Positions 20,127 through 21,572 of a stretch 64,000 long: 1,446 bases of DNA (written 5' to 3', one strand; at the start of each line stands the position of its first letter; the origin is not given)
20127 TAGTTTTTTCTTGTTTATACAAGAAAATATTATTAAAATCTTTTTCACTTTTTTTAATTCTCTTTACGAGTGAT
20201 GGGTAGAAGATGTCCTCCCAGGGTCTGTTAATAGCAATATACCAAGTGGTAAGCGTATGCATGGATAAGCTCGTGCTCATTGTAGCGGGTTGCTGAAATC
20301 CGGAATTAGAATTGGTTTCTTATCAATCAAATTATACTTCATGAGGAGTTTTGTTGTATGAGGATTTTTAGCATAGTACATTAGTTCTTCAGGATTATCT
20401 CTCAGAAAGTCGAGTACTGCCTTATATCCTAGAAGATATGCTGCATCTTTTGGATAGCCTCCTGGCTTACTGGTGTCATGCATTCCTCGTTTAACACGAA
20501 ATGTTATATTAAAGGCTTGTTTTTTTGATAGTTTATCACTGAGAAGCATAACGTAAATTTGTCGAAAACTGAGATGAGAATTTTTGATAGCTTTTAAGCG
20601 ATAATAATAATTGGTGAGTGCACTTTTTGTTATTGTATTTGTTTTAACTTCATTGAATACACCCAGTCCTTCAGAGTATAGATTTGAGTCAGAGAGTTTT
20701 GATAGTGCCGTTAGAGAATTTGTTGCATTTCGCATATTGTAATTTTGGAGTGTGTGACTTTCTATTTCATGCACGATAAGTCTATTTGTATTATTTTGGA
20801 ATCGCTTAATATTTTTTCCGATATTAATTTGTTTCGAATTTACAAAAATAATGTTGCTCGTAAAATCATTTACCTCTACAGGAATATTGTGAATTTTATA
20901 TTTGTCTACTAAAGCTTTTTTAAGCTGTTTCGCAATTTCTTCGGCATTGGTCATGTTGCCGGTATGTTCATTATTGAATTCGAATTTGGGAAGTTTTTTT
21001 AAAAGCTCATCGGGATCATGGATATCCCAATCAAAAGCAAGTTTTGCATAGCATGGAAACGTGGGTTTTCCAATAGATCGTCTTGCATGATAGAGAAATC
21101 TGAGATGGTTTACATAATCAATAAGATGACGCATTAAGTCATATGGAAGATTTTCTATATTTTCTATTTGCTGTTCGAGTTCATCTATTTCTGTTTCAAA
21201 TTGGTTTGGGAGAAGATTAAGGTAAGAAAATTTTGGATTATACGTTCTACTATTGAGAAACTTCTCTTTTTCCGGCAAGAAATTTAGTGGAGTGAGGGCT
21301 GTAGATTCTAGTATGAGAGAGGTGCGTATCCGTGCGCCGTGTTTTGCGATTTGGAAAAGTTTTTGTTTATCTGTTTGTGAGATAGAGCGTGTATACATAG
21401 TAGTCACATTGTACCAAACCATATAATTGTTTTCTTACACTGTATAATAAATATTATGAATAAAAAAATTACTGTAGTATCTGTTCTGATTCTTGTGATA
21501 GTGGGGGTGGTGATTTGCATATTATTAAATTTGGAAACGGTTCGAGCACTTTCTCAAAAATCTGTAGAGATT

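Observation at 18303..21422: Operon pairing a CofE-like gamma-glutamyl ligase homolog with an HExxH zincin-like protein: candidate C-terminal amino-acid tagging/trimming system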

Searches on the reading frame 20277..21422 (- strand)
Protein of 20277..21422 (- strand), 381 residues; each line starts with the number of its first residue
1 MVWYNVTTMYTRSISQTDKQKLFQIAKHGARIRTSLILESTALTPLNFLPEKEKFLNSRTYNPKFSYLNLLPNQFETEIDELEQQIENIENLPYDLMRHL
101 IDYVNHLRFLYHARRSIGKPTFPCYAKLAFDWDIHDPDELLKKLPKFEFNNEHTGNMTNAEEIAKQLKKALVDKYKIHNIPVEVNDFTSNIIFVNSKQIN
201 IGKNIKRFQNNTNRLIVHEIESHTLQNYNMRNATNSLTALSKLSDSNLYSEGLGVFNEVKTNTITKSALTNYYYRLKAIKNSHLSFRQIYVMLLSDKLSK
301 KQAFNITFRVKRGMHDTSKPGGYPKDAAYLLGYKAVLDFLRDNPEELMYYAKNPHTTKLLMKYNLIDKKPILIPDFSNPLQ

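Call 3: search_protein_families(library=pfam, proteins=[window:20277-21422:-], max_evalue=1)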
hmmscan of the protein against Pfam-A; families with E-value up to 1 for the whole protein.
window:20277-21422:- (381 aa): 4 families
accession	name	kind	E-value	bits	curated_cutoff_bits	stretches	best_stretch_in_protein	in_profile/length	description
PF08014.17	MATCAP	-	8.1e-29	101.1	27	1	69-343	20-303/365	Microtubule-associated tyrosine carboxypeptidase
PF08202.16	MIS13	-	0.0054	16.5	23.5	1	19-115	191-272/300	Mis12-Mtw1 protein family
PF24531.2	ANC1_spectrin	-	0.18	12.7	27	0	151-216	17-82/95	Nuclear anchorage protein 1, spectrin repeat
PF24652.2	CEP76_C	-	0.19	12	22.5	1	131-216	32-116/140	Centrosomal protein of 76 kDa C-terminal domain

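Call 4: search_protein_families(library=ncbifam, proteins=[window:20277-21422:-], max_evalue=1)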
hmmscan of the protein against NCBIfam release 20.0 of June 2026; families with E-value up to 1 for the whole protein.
window:20277-21422:- (381 aa): 2 families
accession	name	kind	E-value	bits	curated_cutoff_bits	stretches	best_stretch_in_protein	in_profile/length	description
TIGR02421.1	QEGLA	hypoth_equivalog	6.8e-27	94.7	338.65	1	44-344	19-317/368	flavohemoglobin expression-modulating QEGLA motif protein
NF001670.0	PRK00435.1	equivalog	0.064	13.2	67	0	68-88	8-28/88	elongation factor 1-beta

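Call 26: find_homologous_proteins(query=window:20277-21422:-, max_evalue=0.00001)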
Query window:20277-21422:- (381 aa): 61 proteins with E <= 0.00001 among 3859 candidates.
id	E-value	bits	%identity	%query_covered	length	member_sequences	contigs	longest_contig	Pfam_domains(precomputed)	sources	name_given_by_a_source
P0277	8.0e-252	852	100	100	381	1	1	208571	PF08014.18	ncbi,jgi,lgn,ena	-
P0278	2.7e-152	525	65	96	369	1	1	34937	PF08014.18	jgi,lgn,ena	-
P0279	3.0e-151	522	64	97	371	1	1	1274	PF08014.18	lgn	-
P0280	1.0e-150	520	65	97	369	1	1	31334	PF08014.18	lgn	-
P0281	1.1e-150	520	65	96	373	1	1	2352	PF08014.18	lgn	-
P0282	6.6e-149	514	65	96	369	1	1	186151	PF08014.18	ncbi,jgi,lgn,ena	-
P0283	7.9e-149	514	65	96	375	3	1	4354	PF08014.18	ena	-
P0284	1.3e-146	506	64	97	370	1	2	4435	PF08014.18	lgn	-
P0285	4.8e-146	504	63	98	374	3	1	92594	PF08014.18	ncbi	-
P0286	1.6e-145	503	63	96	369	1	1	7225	PF08014.18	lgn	-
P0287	8.9e-145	500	62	97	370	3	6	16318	PF08014.18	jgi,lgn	-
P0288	7.1e-144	497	63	97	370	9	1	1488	PF08014.18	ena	-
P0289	1.1e-143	497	63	97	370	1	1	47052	PF08014.18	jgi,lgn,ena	-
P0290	1.5e-139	483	62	96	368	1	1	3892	PF08014.18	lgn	-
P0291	1.1e-138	480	61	95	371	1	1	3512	PF08014.18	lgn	-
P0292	3.3e-136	472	61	97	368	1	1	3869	PF08014.18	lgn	-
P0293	8.9e-129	448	56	97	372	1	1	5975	PF08014.18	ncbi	-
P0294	1.1e-127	444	57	96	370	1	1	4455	PF08014.18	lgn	-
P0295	1.3e-125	437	57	94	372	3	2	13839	PF08014.18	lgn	-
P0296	2.0e-125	437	57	95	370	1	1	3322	PF08014.18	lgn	-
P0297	7.3e-125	435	57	95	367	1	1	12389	PF08014.18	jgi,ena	-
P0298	9.9e-122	424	57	96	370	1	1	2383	PF08014.18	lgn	-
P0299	2.9e-121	423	55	94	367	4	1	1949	PF08014.18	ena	-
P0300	2.3e-119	417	56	91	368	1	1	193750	PF08014.18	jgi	jgi:hypothetical protein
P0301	5.3e-117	409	54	96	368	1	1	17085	PF08014.18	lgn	-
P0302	2.3e-80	288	42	95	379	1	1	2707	PF08014.18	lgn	-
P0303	1.7e-76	276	41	95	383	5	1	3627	PF08014.18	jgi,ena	-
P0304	2.9e-76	275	40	95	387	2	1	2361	PF08014.18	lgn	-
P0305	4.0e-75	271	40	95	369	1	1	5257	PF08014.18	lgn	-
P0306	3.4e-73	265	41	95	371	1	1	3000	PF08014.18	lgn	-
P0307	4.2e-73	264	41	93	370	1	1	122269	PF08014.18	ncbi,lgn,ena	-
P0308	7.0e-73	264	38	95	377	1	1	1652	PF08014.18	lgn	-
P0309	1.8e-71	259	43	96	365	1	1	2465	PF08014.18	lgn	-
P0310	1.3e-70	256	39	95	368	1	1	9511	PF08014.18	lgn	-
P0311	4.0e-70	255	41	96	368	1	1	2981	PF08014.18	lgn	-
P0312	1.8e-69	253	50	61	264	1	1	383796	PF08014.18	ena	-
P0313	2.7e-69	252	40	94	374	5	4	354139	PF08014.18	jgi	jgi:hypothetical protein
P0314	3.5e-69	252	37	96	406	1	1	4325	PF08014.18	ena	-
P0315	3.6e-69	252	40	95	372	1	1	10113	PF08014.18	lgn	-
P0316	6.7e-69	251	40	96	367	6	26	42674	PF08014.18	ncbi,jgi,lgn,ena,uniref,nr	ncbi:hypothetical protein A3J17_01300 [Candidatus Curtissbacteria bacterium RIFCSPLOWO2_02_FULL_40_1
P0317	8.6e-69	250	39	94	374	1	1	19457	PF08014.18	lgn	-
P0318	2.6e-68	249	38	95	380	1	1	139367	PF08014.18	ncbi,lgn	-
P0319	4.4e-68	248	39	94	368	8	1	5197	PF08014.18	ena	-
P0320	4.5e-67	245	38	95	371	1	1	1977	PF08014.18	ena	-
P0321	1.3e-66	243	39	90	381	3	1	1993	PF08014.18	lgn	-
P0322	3.4e-65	238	38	96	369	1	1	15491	PF08014.18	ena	-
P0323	1.2e-62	230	37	95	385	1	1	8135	PF08014.18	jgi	jgi:hypothetical protein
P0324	7.1e-59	218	36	96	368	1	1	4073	PF08014.18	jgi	jgi:hypothetical protein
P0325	9.2e-59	217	39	93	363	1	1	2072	PF08014.18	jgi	jgi:hypothetical protein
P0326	6.7e-56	208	35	96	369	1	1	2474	PF08014.18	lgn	-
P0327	2.0e-21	94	29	90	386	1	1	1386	PF08014.18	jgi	-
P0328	2.4e-21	94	29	80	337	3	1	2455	PF08014.18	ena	-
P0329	1.2e-20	92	31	78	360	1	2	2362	PF08014.18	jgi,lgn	-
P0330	2.5e-20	91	30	88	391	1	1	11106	PF08014.18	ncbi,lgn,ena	-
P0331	1.6e-19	88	30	79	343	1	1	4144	PF08014.18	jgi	jgi:uncharacterized protein (TIGR02421 family)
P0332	1.2e-17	82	28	83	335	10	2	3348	PF08014.18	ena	-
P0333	3.9e-17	80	26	87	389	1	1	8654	PF08014.18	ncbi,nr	ncbi:MAG: DUF1704 domain-containing protein [Patescibacteria group bacterium]|nr:DUF1704 domain-cont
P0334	1.7e-16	78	26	79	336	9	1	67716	PF08014.18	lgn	-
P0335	3.6e-16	77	27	77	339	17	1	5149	PF08014.18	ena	-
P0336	1.7e-14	72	28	79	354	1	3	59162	PF08014.18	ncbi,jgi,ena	-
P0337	3.0e-8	51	25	88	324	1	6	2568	PF08014.18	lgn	-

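Call 38: find_related_loci(query=A4, collection=metagenome_contigs, flank=6000)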
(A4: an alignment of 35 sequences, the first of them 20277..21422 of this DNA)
Query A4 (381 aa) in metagenome_contigs; peptide patterns used: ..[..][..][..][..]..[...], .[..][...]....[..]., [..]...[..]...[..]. (x = any residue, [..] = any of these).
173 stretches matched a pattern; 48 encode a relative of the query (tblastn E <= 1e-3); 48 distinct loci.
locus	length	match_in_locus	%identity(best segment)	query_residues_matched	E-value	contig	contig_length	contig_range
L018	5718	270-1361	65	14-378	9e-162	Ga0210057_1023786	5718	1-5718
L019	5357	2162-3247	64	14-376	5e-157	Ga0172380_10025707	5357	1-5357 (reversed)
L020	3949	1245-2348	63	8-376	8e-159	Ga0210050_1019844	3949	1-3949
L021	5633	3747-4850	63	8-376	3e-155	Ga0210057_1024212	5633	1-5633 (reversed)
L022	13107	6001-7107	63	9-378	7e-153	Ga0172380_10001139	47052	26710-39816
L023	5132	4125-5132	61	7-343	3e-136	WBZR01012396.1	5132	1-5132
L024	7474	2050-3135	57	14-376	2e-132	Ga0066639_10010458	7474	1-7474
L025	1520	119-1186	55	20-376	1e-138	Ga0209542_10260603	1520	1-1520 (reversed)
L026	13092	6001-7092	65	12-376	4e-157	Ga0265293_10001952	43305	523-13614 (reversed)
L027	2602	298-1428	39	1-376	2e-85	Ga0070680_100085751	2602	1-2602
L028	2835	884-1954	42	18-376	1e-84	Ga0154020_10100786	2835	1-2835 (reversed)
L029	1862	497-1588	42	11-376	3e-86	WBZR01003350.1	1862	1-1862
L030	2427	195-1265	41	18-376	1e-82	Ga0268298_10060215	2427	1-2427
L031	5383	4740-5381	58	8-222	2e-77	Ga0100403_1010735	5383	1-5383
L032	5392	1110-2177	41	18-376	3e-75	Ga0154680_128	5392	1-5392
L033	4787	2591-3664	39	19-376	6e-73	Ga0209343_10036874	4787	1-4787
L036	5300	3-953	39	59-376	5e-69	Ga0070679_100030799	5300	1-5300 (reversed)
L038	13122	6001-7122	40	1-378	4e-68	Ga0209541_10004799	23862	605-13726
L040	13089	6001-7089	35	12-376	2e-64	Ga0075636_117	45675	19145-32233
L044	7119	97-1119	37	15-358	9e-60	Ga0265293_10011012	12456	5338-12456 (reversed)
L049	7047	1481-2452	29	40-370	1e-32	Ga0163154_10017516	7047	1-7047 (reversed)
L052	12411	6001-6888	28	43-336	2e-20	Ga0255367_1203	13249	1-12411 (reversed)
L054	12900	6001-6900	30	43-345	3e-18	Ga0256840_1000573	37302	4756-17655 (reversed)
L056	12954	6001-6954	26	43-352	7e-15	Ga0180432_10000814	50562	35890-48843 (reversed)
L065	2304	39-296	38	251-340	2e-9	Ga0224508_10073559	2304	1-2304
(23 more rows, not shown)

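Call 41: search_protein_families(library=pfam, proteins=[L049:2436-3728:+, L040:7113-8516:+, L040:8548-9906:-, L018:1423-2283:+, L018:2319-2924:-, L036:1888-3219:-, L052:7013-7999:+, L054:7109-8077:+, L065:500-1546:+], max_evalue=0.01)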
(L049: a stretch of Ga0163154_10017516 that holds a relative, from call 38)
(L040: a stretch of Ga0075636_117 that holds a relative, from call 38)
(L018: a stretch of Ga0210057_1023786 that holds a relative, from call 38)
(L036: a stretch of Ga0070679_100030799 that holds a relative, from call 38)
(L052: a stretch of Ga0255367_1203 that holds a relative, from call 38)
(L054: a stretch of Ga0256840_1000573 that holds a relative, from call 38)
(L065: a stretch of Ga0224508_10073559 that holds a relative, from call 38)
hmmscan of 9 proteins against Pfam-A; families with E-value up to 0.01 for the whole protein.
L049:2436-3728:+ (430 aa): 5 families
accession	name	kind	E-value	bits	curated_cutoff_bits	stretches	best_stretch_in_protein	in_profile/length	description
PF13535.11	ATP-grasp_4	-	2.1e-21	76.6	27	1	169-313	2-156/160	ATP-grasp domain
PF07478.18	Dala_Dala_lig_C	-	2e-14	54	24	1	164-311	31-177/204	D-ala D-ala ligase C-terminus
PF02655.19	ATP-grasp_3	-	6.4e-11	43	23.2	1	132-312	2-159/160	ATP-grasp domain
PF02786.22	CPSase_L_D2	-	9.9e-08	32.2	19.8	1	149-218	16-91/211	Carbamoyl-phosphate synthase L chain, ATP binding domain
PF01071.24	GARS_A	-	0.0013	19.1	27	1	156-244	24-116/194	Phosphoribosylglycinamide synthetase, ATP-grasp (A) domain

L040:7113-8516:+ (467 aa): 0 families

L040:8548-9906:- (452 aa): 1 family
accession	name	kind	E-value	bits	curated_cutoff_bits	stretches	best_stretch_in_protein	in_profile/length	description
PF08014.17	MATCAP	-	2.2e-29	103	27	2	207-437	113-329/365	Microtubule-associated tyrosine carboxypeptidase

L018:1423-2283:+ (286 aa): 5 families
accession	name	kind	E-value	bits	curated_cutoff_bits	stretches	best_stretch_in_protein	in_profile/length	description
PF08443.16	RimK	-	8.4e-21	74.9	21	1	98-278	14-188/188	RimK-like ATP-grasp domain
PF02750.19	Synapsin_C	-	0.00025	21.1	22.5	1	124-239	48-156/203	Synapsin, ATP binding domain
PF02955.21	GSH-S_ATP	-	0.00049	20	23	1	112-239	19-151/175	Prokaryotic glutathione synthetase, ATP-grasp domain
PF02786.22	CPSase_L_D2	-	0.001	19.1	19.8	1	98-274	10-199/211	Carbamoyl-phosphate synthase L chain, ATP binding domain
PF07478.18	Dala_Dala_lig_C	-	0.0016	18.5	24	0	111-254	21-173/204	D-ala D-ala ligase C-terminus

L018:2319-2924:- (201 aa): 0 families

L036:1888-3219:- (443 aa): 1 family
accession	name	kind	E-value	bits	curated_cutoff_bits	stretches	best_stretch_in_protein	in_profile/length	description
PF00001.26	7tm_1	-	0.006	16.5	30.5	1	12-55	192-238/260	7 transmembrane receptor (rhodopsin family)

L052:7013-7999:+ (328 aa): 1 family
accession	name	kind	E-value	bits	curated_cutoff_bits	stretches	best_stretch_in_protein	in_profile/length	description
PF05343.19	Peptidase_M42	-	7.2e-06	25.7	23.2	1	165-319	132-289/292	M42 glutamyl aminopeptidase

L054:7109-8077:+ (322 aa): 2 families
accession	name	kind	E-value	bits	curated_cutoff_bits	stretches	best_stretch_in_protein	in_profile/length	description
PF18962.6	Por_Secre_tail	-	2.1e-16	60.4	27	1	248-321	1-75/75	Secretion system C-terminal sorting domain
PF07675.18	Cleaved_Adhesin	-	3e-09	37.5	21.4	1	99-228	38-173/174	Cleaved Adhesin Domain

L065:500-1546:+ (348 aa): 3 families
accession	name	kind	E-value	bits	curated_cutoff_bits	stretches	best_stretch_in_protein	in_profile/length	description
PF02955.21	GSH-S_ATP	-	4.2e-48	163.5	23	1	136-309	2-169/175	Prokaryotic glutathione synthetase, ATP-grasp domain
PF08443.16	RimK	-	8.9e-13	48.7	21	1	148-324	19-186/188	RimK-like ATP-grasp domain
PF02951.20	GSH-S_N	-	7.3e-10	39.4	21.3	1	1-130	1-118/119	Prokaryotic glutathione synthetase, N-terminal domain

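Call 44: search_solved_structures(query=A4, max_evalue=0.01, show_alignments=1)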
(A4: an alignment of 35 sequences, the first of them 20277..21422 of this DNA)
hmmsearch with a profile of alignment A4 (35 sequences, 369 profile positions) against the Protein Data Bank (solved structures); distinct sequences matched with E-value up to 0.01: 2.
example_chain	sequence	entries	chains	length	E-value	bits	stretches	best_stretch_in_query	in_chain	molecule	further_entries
7z5g_A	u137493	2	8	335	1.6e-17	66.6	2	130-327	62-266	Uncharacterized protein KIAA0895-like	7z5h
7z6s_C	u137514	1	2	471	1.6e-16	63.4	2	264-328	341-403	Uncharacterized protein KIAA0895-like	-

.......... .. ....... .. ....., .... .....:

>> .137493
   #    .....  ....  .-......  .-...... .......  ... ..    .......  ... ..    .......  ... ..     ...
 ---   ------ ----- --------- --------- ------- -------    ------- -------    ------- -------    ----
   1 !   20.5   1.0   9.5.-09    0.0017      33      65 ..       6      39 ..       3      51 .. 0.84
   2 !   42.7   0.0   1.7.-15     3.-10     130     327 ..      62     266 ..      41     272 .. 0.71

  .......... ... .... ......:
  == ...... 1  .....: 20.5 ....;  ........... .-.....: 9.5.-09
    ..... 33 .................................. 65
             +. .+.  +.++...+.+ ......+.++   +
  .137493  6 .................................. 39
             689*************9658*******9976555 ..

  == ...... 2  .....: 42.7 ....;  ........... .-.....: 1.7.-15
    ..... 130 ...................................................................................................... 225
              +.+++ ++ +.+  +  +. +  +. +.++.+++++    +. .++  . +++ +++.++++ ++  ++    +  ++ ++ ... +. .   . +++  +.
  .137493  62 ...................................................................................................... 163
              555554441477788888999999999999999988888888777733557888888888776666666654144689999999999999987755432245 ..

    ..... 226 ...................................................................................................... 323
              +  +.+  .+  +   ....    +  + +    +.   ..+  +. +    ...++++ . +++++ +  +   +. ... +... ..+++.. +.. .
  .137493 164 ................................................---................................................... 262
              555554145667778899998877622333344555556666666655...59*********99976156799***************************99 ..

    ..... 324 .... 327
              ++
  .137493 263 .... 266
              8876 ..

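Call 54: search_protein_families(library=pfam, proteins=[L033:1162-2520:+, L033:42-1013:+, L028:3-512:-, L030:2049-2396:-, L038:4963-5979:-, L044:3735-4601:+, L036:1888-3219:-], max_evalue=0.001)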
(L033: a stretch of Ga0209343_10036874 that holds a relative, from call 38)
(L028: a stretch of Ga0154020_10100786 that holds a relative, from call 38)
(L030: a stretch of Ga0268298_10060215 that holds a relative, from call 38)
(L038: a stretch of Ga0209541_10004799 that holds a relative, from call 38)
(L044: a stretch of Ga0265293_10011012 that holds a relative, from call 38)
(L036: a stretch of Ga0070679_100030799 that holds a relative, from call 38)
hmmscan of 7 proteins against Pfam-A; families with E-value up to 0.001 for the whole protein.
L033:1162-2520:+ (452 aa): 6 families
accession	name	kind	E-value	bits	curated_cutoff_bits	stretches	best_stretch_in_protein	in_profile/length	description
PF14397.11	ATPgrasp_ST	-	1.1e-59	202.4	31.4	1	13-287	2-278/278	Sugar-transfer associated ATP-grasp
PF05618.17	Zn_protease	-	2.8e-10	40.7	27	1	355-424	61-132/138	Putative ATP-dependent zinc protease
PF02655.19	ATP-grasp_3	-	3.4e-08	34.2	23.2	0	30-112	1-81/160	ATP-grasp domain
PF08443.16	RimK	-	2.8e-05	24.2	21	1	228-271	130-172/188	RimK-like ATP-grasp domain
PF13650.11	Asp_protease_2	-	0.0006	20.9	24.3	0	337-400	11-78/90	Aspartyl protease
PF14398.11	ATPgrasp_YheCD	-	0.00088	19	26.8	0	239-275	200-236/255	YheC/D like ATP-grasp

L033:42-1013:+ (323 aa): 1 family
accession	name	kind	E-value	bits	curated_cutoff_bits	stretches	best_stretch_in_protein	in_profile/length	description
PF14402.11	7TM_transglut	-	2.5e-21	76.7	25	1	129-320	56-247/248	7 transmembrane helices usually fused to an inactive transglutaminase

L028:3-512:- (170 aa): 0 families

L030:2049-2396:- (115 aa): 2 families
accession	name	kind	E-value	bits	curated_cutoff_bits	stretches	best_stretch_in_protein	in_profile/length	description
PF05635.17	23S_rRNA_IVP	-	8.8e-43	145.3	33.8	1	5-110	1-106/106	23S rRNA-intervening sequence protein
PF22296.2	bAvd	-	2.3e-10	41.3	40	1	7-114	1-106/107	bAvd-like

L038:4963-5979:- (338 aa): 7 families
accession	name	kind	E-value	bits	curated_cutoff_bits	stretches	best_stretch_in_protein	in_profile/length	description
PF01738.24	DLH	-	6.4e-11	42.7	21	2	120-206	29-113/217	Dienelactone hydrolase family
PF00326.27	Peptidase_S9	-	2e-09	37.7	22.6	1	177-332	54-206/213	Prolyl oligopeptidase family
PF12146.15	Hydrolase_4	-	7e-08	32.5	27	0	264-317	184-235/239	Serine aminopeptidase, S33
PF00561.26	Abhydrolase_1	-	1.5e-06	28.5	25.8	0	129-205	24-84/245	alpha/beta hydrolase fold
PF05448.18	AXE1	-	8.2e-06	25.2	21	1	76-319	58-308/321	Acetyl xylan esterase (AXE1)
PF02129.25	Peptidase_S15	-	0.00028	21.1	23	0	91-205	9-110/262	X-Pro dipeptidyl-peptidase (S15 family)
PF12697.13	Abhydrolase_6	-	0.00052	21.2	26.3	0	129-254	24-117/217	Alpha/beta hydrolase family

L044:3735-4601:+ (288 aa): 8 families
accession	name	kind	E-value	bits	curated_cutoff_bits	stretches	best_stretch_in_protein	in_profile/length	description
PF08538.16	DUF1749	-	5.4e-28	98.4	24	1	83-281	70-287/299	Protein of unknown function (DUF1749)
PF12146.15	Hydrolase_4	-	2.1e-13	50.6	27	1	30-153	8-114/239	Serine aminopeptidase, S33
PF00561.26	Abhydrolase_1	-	1.6e-11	44.8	25.8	1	30-153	4-107/245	alpha/beta hydrolase fold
PF12697.13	Abhydrolase_6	-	4.1e-07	31.3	26.3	1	30-246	2-178/217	Alpha/beta hydrolase family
PF06028.17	DUF915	-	3.7e-05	23.6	22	1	29-139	14-129/255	Alpha/beta hydrolase of unknown function (DUF915)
PF12048.14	DUF3530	-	9.5e-05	22.3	29.8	1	97-145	179-226/310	Protein of unknown function (DUF3530)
PF10230.15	LIDHydrolase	-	0.00034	20.9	27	1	43-149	23-119/262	Lipid-droplet associated hydrolase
PF02450.21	LCAT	-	0.00044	20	21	1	102-144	110-152/392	Lecithin:cholesterol acyltransferase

L036:1888-3219:- (443 aa): 0 families
